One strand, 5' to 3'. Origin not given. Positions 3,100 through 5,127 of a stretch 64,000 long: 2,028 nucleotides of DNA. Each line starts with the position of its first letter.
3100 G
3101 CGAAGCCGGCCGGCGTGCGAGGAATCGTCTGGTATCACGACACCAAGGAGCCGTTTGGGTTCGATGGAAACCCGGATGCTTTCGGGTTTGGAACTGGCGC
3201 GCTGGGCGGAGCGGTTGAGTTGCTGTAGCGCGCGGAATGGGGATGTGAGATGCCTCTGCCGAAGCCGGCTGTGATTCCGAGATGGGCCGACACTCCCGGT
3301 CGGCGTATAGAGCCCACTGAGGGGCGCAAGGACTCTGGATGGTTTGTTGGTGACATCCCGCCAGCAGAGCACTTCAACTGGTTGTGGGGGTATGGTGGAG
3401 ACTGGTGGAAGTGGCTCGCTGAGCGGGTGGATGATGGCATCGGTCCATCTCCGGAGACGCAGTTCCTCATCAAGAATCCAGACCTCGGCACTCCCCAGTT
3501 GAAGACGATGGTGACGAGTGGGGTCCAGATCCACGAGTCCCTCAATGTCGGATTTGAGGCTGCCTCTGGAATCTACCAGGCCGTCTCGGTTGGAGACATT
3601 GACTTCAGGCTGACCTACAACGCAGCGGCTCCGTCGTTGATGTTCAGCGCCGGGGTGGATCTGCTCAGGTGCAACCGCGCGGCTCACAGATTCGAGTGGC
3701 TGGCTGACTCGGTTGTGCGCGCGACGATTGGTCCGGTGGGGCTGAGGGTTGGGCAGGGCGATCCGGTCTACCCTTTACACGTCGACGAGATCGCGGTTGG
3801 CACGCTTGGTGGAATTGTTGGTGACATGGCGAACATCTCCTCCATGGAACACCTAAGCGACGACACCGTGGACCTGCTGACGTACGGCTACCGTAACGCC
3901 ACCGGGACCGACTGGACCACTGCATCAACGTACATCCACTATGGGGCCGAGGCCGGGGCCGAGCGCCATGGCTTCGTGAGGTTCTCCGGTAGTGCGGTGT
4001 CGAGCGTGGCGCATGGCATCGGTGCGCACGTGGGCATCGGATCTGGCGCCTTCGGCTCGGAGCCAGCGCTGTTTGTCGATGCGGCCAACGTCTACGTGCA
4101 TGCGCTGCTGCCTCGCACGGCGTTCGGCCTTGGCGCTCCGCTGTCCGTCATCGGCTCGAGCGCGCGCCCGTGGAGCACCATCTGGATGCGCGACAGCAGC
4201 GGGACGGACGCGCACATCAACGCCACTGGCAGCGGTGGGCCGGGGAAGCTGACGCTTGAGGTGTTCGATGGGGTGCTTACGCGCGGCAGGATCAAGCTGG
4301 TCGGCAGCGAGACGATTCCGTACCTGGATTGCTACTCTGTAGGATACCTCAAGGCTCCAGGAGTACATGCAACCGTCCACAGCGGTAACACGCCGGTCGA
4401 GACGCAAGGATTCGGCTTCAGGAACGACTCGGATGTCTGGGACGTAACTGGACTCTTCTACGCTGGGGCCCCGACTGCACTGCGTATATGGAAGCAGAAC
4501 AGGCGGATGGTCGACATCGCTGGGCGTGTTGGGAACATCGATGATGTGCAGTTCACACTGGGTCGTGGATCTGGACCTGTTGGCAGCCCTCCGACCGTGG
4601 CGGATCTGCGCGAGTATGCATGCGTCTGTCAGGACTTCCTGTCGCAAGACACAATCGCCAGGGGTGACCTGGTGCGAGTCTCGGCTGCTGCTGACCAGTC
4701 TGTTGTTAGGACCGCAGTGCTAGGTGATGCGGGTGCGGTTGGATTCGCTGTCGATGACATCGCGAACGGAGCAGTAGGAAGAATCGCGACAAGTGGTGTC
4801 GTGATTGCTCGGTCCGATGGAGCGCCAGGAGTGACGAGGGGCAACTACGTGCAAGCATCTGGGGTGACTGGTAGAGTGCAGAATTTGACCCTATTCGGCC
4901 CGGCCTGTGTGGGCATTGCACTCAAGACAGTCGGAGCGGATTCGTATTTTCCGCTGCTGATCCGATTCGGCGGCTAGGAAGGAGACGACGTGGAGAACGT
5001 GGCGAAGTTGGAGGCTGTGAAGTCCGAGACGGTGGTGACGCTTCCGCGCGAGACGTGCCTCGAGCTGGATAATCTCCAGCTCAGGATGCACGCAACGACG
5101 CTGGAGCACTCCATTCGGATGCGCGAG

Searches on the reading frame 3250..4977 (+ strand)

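Call 13: search_protein_families(library=pfam, max_evalue=0.001, proteins=[window:3250-4977:+])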
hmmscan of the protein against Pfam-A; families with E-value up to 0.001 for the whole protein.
window:3250-4977:+ (575 aa): 1 family
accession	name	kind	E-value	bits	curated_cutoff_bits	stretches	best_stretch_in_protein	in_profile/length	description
PF09956.15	Phage_cement_2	-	0.00015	22.5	24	1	471-564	3-95/103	Phage cement protein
